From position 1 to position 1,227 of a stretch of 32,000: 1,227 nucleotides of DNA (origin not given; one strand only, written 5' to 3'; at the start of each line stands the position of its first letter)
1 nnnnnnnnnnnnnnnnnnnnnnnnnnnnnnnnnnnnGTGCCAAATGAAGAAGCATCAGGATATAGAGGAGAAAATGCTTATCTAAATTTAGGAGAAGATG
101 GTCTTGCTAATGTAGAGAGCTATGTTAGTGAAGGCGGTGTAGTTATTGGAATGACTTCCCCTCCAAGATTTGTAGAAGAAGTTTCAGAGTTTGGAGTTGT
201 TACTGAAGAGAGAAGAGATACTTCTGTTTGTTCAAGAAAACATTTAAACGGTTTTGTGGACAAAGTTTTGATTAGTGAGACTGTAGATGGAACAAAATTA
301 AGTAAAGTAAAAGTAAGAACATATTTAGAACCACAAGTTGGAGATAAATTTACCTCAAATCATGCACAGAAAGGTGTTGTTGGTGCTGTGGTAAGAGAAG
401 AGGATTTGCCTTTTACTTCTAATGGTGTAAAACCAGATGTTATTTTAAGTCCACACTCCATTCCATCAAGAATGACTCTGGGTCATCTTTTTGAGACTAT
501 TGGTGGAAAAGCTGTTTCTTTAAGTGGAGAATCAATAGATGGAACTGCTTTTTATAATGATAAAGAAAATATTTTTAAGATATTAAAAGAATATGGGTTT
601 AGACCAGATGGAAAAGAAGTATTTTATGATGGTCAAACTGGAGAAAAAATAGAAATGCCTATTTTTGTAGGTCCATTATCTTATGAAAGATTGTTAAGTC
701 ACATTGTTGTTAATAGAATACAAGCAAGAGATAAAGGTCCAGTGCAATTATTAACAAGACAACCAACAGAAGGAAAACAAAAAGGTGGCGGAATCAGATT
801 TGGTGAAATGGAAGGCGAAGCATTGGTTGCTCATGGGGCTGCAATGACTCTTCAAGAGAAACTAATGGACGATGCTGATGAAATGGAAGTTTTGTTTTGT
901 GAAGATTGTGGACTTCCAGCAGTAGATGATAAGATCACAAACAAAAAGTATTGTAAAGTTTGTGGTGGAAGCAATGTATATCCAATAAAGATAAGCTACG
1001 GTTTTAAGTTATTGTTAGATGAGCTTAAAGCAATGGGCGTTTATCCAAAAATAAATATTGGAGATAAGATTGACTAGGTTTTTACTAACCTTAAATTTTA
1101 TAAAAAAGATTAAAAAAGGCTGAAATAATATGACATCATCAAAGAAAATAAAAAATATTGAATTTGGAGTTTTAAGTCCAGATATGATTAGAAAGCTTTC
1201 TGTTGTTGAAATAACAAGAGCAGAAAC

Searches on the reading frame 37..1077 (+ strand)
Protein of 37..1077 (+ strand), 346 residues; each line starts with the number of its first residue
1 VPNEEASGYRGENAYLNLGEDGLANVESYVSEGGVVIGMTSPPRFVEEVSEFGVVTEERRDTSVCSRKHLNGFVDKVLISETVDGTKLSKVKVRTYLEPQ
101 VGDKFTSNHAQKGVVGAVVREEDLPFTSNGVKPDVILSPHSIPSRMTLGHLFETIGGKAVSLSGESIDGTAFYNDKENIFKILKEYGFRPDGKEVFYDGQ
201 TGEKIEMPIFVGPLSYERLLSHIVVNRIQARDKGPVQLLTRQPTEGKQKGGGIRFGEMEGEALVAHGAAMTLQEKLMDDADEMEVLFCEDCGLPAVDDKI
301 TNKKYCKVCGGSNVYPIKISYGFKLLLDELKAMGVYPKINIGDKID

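Call 7: search_protein_families(library=pfam, max_evalue=0.001, proteins=[window:37-1077:+])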
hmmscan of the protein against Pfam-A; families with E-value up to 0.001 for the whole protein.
window:37-1077:+ (346 aa): 2 families
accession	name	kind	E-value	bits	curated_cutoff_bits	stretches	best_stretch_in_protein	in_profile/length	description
PF00562.33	RNA_pol_Rpb2_6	-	2.4e-75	254.4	23.4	1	11-249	129-373/373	RNA polymerase Rpb2, domain 6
PF04560.25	RNA_pol_Rpb2_7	-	5e-24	85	32.1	1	251-339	1-84/87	RNA polymerase Rpb2, domain 7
